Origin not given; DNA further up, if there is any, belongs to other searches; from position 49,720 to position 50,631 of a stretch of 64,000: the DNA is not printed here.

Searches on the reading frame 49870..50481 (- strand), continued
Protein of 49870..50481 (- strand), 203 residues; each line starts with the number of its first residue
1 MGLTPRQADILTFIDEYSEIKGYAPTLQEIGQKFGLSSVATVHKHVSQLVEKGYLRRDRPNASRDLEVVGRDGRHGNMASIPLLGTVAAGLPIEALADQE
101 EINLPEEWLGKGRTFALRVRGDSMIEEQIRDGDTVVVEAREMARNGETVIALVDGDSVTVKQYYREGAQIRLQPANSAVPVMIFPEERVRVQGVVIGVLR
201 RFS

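Call 26: find_related_loci(query=window:49870-50481:-, collection=genome_contigs, flank=10000)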
Query window:49870-50481:- (203 aa) in genome_contigs; peptide patterns used: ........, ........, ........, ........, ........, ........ (x = any residue, [..] = any of these).
341 stretches matched a pattern; 231 encode a relative of the query (tblastn E <= 1e-3); the best 80 are kept; 80 distinct loci.
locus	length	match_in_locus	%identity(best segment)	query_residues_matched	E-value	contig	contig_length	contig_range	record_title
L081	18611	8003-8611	86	1-203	2e-114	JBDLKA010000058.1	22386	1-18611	MAG: Candidatus Krumholzibacteriota bacterium isolate MAG120 MAG120_58, whole genome shotgun sequence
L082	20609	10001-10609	83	1-203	6e-110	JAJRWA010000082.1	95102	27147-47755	MAG: Candidatus Krumholzibacteriota bacterium isolate Dive96_bin2.115 k141_1307328, whole genome shotgun sequence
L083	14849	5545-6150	79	1-202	1e-103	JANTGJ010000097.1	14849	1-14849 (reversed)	MAG: Candidatus Krumholzibacteriia bacterium isolate bin1006 c_000000004060, whole genome shotgun sequence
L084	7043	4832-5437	83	1-202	3e-103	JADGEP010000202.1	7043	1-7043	MAG: Candidatus Krumholzibacteriia bacterium isolate BB39 NODE_202_length_7043_cov_3.349699, whole genome shotgun sequen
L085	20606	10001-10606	79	1-202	2e-102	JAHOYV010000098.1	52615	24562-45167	MAG: Gemmatimonadales bacterium isolate CORE_19_RING_Bin_00004 c_000000000070, whole genome shotgun sequence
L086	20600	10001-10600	79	1-202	5e-102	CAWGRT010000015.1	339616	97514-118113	MAG: Candidatus Krumholzibacteria bacterium isolate MFD05684.bin.2.24 genome assembly, contig: contig_58231, whole genom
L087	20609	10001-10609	84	1-203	2e-102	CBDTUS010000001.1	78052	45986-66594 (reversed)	MAG TPA_asm: uncultured bacterium isolate SRR7614711_binner13_Refined_44 genome assembly, contig: ERZ23877654.15, whole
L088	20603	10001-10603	78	1-202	2e-99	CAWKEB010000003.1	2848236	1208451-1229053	MAG: Candidatus Krumholzibacteria bacterium isolate MFD04716.bin.2.70 genome assembly, contig: contig_4355, whole genome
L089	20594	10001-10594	79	1-199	1e-99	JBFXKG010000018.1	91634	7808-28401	MAG: Candidatus Krumholzibacteriia bacterium isolate CA_2019_TPIn_7 NODE_866_length_91634_cov_6.897964_TPIn, whole genom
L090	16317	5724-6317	79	1-199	3e-99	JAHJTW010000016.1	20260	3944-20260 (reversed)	MAG: bacterium isolate OS_PC_MetaG.mb.70 OS_PC_MetaG.mb.70_k141_36356, whole genome shotgun sequence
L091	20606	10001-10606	82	1-202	1e-98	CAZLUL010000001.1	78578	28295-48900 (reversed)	MAG TPA_asm: uncultured Fibrobacteraceae bacterium isolate SRP155585_co2_84 genome assembly, contig: NODE_42_length_7857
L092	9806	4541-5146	77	1-202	3e-96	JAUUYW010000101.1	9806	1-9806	MAG: Candidatus Krumholzibacteriia bacterium isolate CSMAG_177 CSMAG_177_k127_16227005_length_9806_cov_16.0000, whole ge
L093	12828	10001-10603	76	1-202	5e-96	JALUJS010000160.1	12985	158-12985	MAG: Candidatus Krumholzibacteriia bacterium isolate S144_metabat2_scaf2bin.036 S144_NODE_1948_length_12985_cov_1.536786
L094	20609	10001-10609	78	1-203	7e-96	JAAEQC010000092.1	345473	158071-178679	MAG: bacterium isolate Gpa_8 GpaG_CONTIG1990303, whole genome shotgun sequence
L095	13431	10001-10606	81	1-202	4e-96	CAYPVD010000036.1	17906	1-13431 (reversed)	MAG TPA_asm: uncultured Fibrobacteraceae bacterium isolate binchicken_co256_236 genome assembly, contig: NODE_6802_lengt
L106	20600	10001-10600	67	1-202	3e-82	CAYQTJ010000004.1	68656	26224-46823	MAG TPA_asm: uncultured Fibrobacteraceae bacterium isolate SRP220891_co4_181 genome assembly, contig: NODE_562_length_68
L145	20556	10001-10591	53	1-199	2e-62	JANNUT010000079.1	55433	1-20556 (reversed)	MAG: Acidobacteriota bacterium isolate SOY_30_concoct_69_sub SOY_30_k141_2173127, whole genome shotgun sequence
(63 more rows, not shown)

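Call 31: find_homologous_proteins(query=L145:14350-15498:-, max_evalue=1e-50)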
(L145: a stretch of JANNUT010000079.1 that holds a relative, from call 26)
Query L145:14350-15498:- (383 aa): 8000 proteins with E <= 1e-50 among 8000 candidates; the best 120 are listed.
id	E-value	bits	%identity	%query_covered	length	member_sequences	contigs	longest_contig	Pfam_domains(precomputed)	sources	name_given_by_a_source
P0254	3.4e-242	821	100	100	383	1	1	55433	PF06745.20,PF08423.18,PF00154.28,PF21096.3,PF27531.1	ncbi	-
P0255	9.2e-207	704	90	96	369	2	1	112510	PF06745.20,PF08423.18,PF00154.28,PF21096.3,PF27531.1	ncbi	ncbi:MAG: recombinase RecA [Acidobacteriota bacterium]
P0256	2.2e-185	634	89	83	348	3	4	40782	PF06745.20,PF08423.18,PF00154.28,PF21096.3,PF27531.1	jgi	jgi:recombination protein RecA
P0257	7.3e-182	622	71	81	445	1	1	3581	PF06745.20,PF13479.13,PF08423.18,PF00154.28,PF21096.3,PF01637.25,PF27531.1,PF25199.2,PF13481.13,PF13191.13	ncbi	-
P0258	4.3e-181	620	82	88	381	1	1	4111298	PF06745.20,PF08423.18,PF00154.28,PF21096.3,PF27531.1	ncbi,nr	ncbi:MAG: recombinase RecA [Acidobacteriota bacterium]|nr:MAG: recombinase RecA [Acidobacteriota bac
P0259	2.3e-179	614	79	90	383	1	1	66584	PF06745.20,PF08423.18,PF00154.28,PF21096.3,PF27531.1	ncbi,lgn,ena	-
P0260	4.6e-178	610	74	99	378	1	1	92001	PF08423.18,PF00154.28,PF21096.3,PF27531.1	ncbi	-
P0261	5.0e-178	610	83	86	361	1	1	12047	PF06745.20,PF08423.18,PF00154.28,PF21096.3,PF27531.1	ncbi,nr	ncbi:MAG: recombinase RecA [Acidobacteria bacterium]|nr:MAG: recombinase RecA [Acidobacteriota bacte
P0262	1.1e-177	609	79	92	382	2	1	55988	PF06745.20,PF08423.18,PF00154.28,PF21096.3,PF27531.1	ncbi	-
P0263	2.3e-177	608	79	90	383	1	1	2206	PF06745.20,PF08423.18,PF00154.28,PF21096.3,PF27531.1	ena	-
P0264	8.9e-177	606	78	90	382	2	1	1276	PF06745.20,PF08423.18,PF00154.28,PF21096.3,PF27531.1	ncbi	-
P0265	1.0e-173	596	78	91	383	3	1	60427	PF06745.20,PF08423.18,PF00154.28,PF21096.3,PF27531.1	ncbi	-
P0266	2.9e-173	594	75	94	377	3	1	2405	PF06745.20,PF08423.18,PF00154.28,PF21096.3,PF27531.1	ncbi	-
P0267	2.0e-172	591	74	99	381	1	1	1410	PF06745.20,PF08423.18,PF00154.28,PF21096.3,PF27531.1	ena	-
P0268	6.3e-172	590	75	92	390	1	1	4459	PF06745.20,PF08423.18,PF00154.28,PF21096.3,PF27531.1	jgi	jgi:recombination protein RecA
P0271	1.1e-170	586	77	88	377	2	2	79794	PF06745.20,PF08423.18,PF00154.28,PF21096.3,PF27531.1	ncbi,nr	ncbi:MAG: recombinase RecA [Acidobacteriota bacterium]|nr:recombinase RecA [Acidobacteriota bacteriu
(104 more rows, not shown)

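Call 33: find_encoding_contigs(protein=P0255, flank=8000, max_places=2)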
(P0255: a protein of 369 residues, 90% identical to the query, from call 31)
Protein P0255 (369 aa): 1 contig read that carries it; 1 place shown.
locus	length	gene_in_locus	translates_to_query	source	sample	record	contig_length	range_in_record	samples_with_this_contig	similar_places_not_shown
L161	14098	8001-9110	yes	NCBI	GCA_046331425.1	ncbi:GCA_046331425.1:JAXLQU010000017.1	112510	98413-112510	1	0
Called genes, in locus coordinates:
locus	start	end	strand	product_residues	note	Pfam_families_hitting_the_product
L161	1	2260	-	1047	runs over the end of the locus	PF07494:Reg_prop (faint), PF00512:HisKA (weak), PF02518:HATPase_c, PF13581:HATPase_c_2 (faint)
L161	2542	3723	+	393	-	-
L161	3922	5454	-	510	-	PF13541:ChlI, PF00158:Sigma54_activat (weak), PF01078:Mg_chelatase, PF07728:AAA_5 (faint), PF13335:Mg_chelatase_C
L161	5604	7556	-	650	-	PF22310:NMB0315_dom_I (faint), PF01464:SLT, PF23446:LysM1_NFP_LYK (faint), PF23577:LysM_RLK (faint), PF11268:DUF3071 (faint), PF01476:LysM, PF23472:LysM2_CERK1_LYK3_4_5 (faint), PF01476:LysM, +1 more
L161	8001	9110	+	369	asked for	PF00154:RecA_N, PF08423:Rad51, PF06745:ATPase (faint), PF27531:MT3502_N (weak), PF21096:RecA_C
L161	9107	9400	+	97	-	-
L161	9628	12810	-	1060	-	PF04313:HSDR_N, PF04851:ResIII, PF18766:SWI2_SNF2, PF22679:T1R_D3-like, PF11867:T1RH-like_C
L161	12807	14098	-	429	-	PF13304:AAA_21 (weak)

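Call 34: find_encoding_contigs(protein=P0258, flank=8000, max_places=2)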
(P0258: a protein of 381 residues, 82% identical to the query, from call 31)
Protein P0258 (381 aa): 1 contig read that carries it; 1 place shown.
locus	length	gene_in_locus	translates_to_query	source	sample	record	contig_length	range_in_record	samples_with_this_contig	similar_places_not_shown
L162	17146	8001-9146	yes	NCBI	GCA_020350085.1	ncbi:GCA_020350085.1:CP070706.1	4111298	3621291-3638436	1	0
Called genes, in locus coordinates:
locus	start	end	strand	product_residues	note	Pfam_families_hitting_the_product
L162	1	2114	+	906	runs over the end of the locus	PF03160:Calx-beta, PF09458:H_lectin (faint)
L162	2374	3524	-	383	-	PF13620:CarboxypepD_reg, PF13715:CarbopepD_reg_2 (weak), PF07715:Plug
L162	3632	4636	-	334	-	-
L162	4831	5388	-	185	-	-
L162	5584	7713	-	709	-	PF13384:HTH_23 (faint), PF01464:SLT, PF23577:LysM_RLK (faint), PF01476:LysM, PF23446:LysM1_NFP_LYK (faint), PF01476:LysM, PF23473:LysM3_LYK4_5 (weak)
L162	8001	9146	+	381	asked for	PF00154:RecA_N, PF06745:ATPase (faint), PF08423:Rad51, PF27531:MT3502_N (weak), PF21096:RecA_C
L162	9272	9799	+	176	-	-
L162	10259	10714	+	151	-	PF00011:HSP20, PF17886:ArsA_HSP20 (faint)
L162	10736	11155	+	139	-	PF00011:HSP20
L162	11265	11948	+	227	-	PF00226:DnaJ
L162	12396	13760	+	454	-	PF00171:Aldedh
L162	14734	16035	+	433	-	PF00875:DNA_photolyase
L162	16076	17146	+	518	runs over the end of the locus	PF04244:DPRP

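Call 35: find_encoding_contigs(protein=P0259, flank=8000, max_places=2)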
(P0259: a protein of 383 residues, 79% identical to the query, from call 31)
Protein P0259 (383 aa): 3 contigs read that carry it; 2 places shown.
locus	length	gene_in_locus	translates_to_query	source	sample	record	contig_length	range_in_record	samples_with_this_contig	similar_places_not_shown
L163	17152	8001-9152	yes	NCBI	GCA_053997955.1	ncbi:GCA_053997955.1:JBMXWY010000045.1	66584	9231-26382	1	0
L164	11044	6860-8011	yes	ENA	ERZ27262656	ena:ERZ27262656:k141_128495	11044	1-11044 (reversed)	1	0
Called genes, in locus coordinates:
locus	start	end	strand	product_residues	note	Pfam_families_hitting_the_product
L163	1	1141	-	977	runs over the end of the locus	PF01627:Hpt, PF02895:H-kinase_dim, PF02518:HATPase_c, PF01584:CheW, PF00072:Response_reg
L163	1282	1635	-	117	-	PF01740:STAS, PF13466:STAS_2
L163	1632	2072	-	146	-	PF13581:HATPase_c_2, PF02518:HATPase_c (weak)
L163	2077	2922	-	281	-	PF00085:Thioredoxin, PF13098:Thioredoxin_2 (weak), PF13905:Thioredoxin_8 (faint)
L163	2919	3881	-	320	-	PF07291:MauE, PF07681:DoxX (faint)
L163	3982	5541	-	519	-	PF13541:ChlI, PF00158:Sigma54_activat (faint), PF00493:MCM (faint), PF01078:Mg_chelatase, PF07728:AAA_5 (faint), PF13335:Mg_chelatase_C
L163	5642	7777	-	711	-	PF01464:SLT, PF01476:LysM, PF22310:NMB0315_dom_I (faint), PF23446:LysM1_NFP_LYK (faint), PF23473:LysM3_LYK4_5 (faint), PF23577:LysM_RLK (faint), PF01476:LysM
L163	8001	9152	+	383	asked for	PF00154:RecA_N, PF06745:ATPase (faint), PF08423:Rad51, PF27531:MT3502_N (weak), PF21096:RecA_C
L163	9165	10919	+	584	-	PF03553:Na_H_antiporter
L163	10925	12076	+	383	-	PF01875:Memo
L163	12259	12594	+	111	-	PF01957:NfeD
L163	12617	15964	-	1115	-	PF00082:Peptidase_S8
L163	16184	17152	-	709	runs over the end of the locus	PF04055:Radical_SAM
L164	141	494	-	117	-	PF01740:STAS, PF13466:STAS_2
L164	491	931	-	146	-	PF13581:HATPase_c_2, PF02518:HATPase_c (weak)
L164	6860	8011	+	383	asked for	PF00154:RecA_N, PF06745:ATPase (faint), PF08423:Rad51, PF27531:MT3502_N (weak), PF21096:RecA_C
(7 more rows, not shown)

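Call 38: search_solved_structures(query=window:49870-50481:-, show_alignments=3, max_evalue=0.00001)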
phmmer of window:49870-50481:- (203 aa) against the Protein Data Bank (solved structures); distinct sequences matched with E-value up to 0.00001: 20.
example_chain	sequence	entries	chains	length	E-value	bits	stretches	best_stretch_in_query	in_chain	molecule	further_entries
3k2z_A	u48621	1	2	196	3.7e-35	124.6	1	1-201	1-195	LexA repressor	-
8s7g_A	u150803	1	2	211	1.2e-29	106.7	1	3-201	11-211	LexA repressor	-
7b5g_A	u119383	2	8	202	3.3e-21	79.1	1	2-201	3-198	LexA repressor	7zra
7ocj_A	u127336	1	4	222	4.5e-21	78.7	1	2-201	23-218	LexA repressor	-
1jhh_A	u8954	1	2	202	8.8e-21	77.7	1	2-201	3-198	LEXA REPRESSOR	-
3jso_A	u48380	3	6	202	2.3e-20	76.4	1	2-201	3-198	LexA repressor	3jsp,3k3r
8trg_I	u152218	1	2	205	2.4e-20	76.3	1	2-201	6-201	LexA repressor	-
1jhf_A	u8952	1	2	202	3.1e-20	76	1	2-201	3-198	LEXA REPRESSOR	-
6a2q_A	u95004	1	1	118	2.7e-17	66.4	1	97-201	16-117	LexA repressor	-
6a2r_A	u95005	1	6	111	2.9e-17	66.3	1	97-201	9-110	LexA repressor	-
6a2s_A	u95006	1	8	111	7.7e-17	64.9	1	97-201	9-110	LexA repressor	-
6a2t_A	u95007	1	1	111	1.9e-16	63.6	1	97-201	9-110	LexA repressor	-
8b0v_A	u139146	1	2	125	6.2e-15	58.7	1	80-201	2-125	LexA repressor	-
1jhc_A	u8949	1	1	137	6e-14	55.5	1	80-201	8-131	LEXA REPRESSOR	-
8gms_A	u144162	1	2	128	1.3e-13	54.4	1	81-201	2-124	LexA repressor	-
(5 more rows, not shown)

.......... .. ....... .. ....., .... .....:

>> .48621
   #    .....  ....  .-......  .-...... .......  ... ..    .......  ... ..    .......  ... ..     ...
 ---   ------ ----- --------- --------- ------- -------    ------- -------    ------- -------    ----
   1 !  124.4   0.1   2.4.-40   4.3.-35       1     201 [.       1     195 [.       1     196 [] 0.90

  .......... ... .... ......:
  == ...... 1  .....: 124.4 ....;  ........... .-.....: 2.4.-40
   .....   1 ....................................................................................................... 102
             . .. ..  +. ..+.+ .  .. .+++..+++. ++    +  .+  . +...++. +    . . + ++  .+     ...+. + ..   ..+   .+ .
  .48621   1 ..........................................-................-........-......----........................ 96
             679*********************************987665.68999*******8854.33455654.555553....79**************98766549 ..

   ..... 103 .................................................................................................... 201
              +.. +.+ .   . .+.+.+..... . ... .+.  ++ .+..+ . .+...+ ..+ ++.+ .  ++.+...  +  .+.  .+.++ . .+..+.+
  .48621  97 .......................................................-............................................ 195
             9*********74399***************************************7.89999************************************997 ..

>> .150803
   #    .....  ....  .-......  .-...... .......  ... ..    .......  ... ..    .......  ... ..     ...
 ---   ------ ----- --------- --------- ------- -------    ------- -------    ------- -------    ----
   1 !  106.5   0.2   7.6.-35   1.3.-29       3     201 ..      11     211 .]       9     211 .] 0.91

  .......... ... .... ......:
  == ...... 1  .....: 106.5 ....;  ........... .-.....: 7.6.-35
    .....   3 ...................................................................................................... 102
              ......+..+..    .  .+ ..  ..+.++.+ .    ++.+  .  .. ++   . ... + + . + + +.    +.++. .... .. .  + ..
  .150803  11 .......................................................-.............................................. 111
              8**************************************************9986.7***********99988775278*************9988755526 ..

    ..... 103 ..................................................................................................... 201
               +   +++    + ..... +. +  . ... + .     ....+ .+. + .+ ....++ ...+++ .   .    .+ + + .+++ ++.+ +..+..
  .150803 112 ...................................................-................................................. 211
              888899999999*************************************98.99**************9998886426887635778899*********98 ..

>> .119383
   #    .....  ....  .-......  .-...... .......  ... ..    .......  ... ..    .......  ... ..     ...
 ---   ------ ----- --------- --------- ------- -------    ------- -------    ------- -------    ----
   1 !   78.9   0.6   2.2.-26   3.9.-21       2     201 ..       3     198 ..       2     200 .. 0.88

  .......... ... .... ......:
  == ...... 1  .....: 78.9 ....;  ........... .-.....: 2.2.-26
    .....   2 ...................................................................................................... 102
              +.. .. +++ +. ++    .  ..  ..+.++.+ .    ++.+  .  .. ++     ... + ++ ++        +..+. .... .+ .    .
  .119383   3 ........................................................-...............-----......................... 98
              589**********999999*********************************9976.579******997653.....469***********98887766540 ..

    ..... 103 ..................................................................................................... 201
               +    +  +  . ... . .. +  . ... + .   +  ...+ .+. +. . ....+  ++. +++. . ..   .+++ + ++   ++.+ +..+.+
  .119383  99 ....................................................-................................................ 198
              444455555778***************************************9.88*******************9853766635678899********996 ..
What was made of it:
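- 49870..50481 (-): lexA, 203 aa. Winged-HTH domain plus S24 self-cleaving peptidase domain; recognition helix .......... Aligns end to end with solved LexA structures, with the Ala-Gly site, Ser (GDSM) and Lys (VTVK) kept (call 38).
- On LexA repressor (protein): Full-length alignment to solved LexA structures 3k2z, 8s7g and 3jso (call 38). In the alignment with E. coli LexA (call 38), VAAG aligns with the Ala84-Gly85 site, GDSM with Ser119 and VTVK with Lys156.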

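Call 60: find_encoding_contigs(protein=P0261, flank=1000, max_places=1)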
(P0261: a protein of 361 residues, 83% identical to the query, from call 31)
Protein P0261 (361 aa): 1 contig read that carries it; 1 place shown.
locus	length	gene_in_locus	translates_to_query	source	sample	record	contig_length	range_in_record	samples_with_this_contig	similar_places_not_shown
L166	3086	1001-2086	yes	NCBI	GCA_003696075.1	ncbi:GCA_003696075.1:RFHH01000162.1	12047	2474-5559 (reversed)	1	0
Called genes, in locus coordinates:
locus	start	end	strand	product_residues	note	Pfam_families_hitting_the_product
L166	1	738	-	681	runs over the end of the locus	PF13384:HTH_23 (faint), PF01464:SLT, PF23446:LysM1_NFP_LYK (faint), PF23577:LysM_RLK (faint), PF01476:LysM, PF22310:NMB0315_dom_I (faint), PF23473:LysM3_LYK4_5 (faint), PF01476:LysM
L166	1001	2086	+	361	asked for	PF00154:RecA_N, PF08423:Rad51, PF06745:ATPase (faint), PF27531:MT3502_N (weak), PF21096:RecA_C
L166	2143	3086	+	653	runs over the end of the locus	PF03553:Na_H_antiporter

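Call 61: find_encoding_contigs(protein=P0262, flank=1000, max_places=1)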
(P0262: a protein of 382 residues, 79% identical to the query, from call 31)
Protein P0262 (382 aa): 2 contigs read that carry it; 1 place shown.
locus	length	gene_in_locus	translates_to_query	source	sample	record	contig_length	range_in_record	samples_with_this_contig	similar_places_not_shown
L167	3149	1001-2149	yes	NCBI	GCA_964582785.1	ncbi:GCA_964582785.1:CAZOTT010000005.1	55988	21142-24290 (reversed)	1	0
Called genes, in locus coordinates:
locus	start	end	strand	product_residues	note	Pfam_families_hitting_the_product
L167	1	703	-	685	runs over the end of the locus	PF01464:SLT, PF13384:HTH_23 (faint), PF23577:LysM_RLK (faint), PF01476:LysM, PF22310:NMB0315_dom_I (faint), PF23446:LysM1_NFP_LYK (faint), PF23473:LysM3_LYK4_5 (faint), PF01476:LysM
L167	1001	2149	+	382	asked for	PF00154:RecA_N, PF06745:ATPase (faint), PF08423:Rad51, PF27531:MT3502_N (weak), PF21096:RecA_C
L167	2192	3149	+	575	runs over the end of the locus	PF03553:Na_H_antiporter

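Call 62: find_encoding_contigs(protein=P0265, flank=1000, max_places=1)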
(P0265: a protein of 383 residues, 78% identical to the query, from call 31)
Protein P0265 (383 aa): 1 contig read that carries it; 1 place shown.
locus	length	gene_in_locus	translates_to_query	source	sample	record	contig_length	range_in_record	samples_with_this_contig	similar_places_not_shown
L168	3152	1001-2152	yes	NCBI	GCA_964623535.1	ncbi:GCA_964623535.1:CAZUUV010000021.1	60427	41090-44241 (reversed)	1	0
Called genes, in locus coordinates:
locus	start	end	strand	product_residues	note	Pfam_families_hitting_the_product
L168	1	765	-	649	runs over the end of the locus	PF01464:SLT, PF01476:LysM, PF23473:LysM3_LYK4_5 (faint), PF23446:LysM1_NFP_LYK (faint), PF01476:LysM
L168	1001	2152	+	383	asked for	PF00154:RecA_N, PF06745:ATPase (weak), PF08423:Rad51, PF27531:MT3502_N, PF21096:RecA_C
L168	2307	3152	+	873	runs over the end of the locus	PF01590:GAF (weak), PF13492:GAF_3 (weak), PF07228:SpoIIE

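Call 63: find_encoding_contigs(protein=P0271, flank=1000, max_places=1)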
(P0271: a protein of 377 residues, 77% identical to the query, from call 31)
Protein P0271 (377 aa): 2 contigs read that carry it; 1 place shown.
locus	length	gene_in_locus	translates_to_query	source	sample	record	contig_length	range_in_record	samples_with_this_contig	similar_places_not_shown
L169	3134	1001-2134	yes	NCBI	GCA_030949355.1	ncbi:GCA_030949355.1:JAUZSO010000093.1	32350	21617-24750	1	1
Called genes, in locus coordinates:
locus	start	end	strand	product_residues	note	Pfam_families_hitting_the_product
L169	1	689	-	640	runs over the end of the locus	PF22310:NMB0315_dom_I (faint), PF01464:SLT, PF23577:LysM_RLK (faint), PF01476:LysM, PF23446:LysM1_NFP_LYK (faint), PF23473:LysM3_LYK4_5 (faint), PF01476:LysM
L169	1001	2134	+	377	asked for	PF00154:RecA_N, PF08423:Rad51, PF06745:ATPase (weak), PF27531:MT3502_N (weak), PF21096:RecA_C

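Call 65: search_protein_families(library=pfam, proteins=[window:49870-50481:-], max_evalue=0.001)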
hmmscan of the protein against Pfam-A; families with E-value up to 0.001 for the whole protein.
window:49870-50481:- (203 aa): 5 families
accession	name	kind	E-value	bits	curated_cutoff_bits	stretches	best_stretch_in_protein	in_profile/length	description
PF00717.28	Peptidase_S24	-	1.6e-30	105.6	23.3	1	82-196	1-116/116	Peptidase S24-like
PF01726.22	LexA_DNA_bind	-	1e-17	64.1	23.7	1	2-64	3-64/65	LexA DNA binding domain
PF12802.13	MarR_2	-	6.2e-06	26.7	27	1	2-61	2-57/61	MarR family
PF09339.16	HTH_IclR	-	0.00011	22.4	22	1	26-58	20-51/52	IclR helix-turn-helix domain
PF04545.22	Sigma70_r4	-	0.00064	19.6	24.1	0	2-38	4-34/50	Sigma-70, region 4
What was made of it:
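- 49870..50481 (-): PF01726 at 1e-17 and PF00717 at 1.6e-30 (call 65).
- Checked: lexA is 49870-50481 on the - strand, with Pfam LexA_DNA_bind plus Peptidase_S24 (call 65).
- (7) The protein is a complete LexA (calls 38, 65).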

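Call 68: search_protein_families(library=pfam, proteins=[L020:2391-3533:+, L025:1088-2158:+, L011:4620-5702:+, L023:1662-2690:+, L106:10563-11633:+, L089:10620-11702:+, L008:5393-6190:+], max_evalue=0.01)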
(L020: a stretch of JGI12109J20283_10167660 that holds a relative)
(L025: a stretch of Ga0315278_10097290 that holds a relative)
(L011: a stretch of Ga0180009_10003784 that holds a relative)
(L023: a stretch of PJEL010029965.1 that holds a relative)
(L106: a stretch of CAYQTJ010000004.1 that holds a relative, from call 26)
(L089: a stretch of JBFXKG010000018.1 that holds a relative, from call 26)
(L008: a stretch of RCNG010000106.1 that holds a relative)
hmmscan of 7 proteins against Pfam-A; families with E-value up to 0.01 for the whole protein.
L020:2391-3533:+ (381 aa): 1 family
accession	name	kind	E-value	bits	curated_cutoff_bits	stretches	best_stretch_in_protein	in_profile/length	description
PF21999.2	IMS_HHH_1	-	0.0018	19.1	27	1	161-202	7-49/53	DNA polymerase-iota, thumb domain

L025:1088-2158:+ (357 aa): 0 families

L011:4620-5702:+ (361 aa): 1 family
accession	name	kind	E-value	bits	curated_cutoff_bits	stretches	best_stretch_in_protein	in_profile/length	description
PF21999.2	IMS_HHH_1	-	0.0044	17.9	27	1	133-161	11-39/53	DNA polymerase-iota, thumb domain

L023:1662-2690:+ (343 aa): 1 family
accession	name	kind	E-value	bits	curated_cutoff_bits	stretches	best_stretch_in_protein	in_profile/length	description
PF21999.2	IMS_HHH_1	-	0.00019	22.2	27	1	138-176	12-51/53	DNA polymerase-iota, thumb domain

L106:10563-11633:+ (357 aa): 0 families

L089:10620-11702:+ (361 aa): 1 family
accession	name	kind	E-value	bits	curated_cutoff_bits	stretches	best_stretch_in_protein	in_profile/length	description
PF21999.2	IMS_HHH_1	-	0.006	17.5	27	0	134-161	12-39/53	DNA polymerase-iota, thumb domain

L008:5393-6190:+ (266 aa): 1 family
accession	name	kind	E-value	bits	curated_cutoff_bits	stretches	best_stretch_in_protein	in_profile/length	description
PF00011.27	HSP20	-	6.3e-12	45.9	20.8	1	164-264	2-101/102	Hsp20/alpha crystallin family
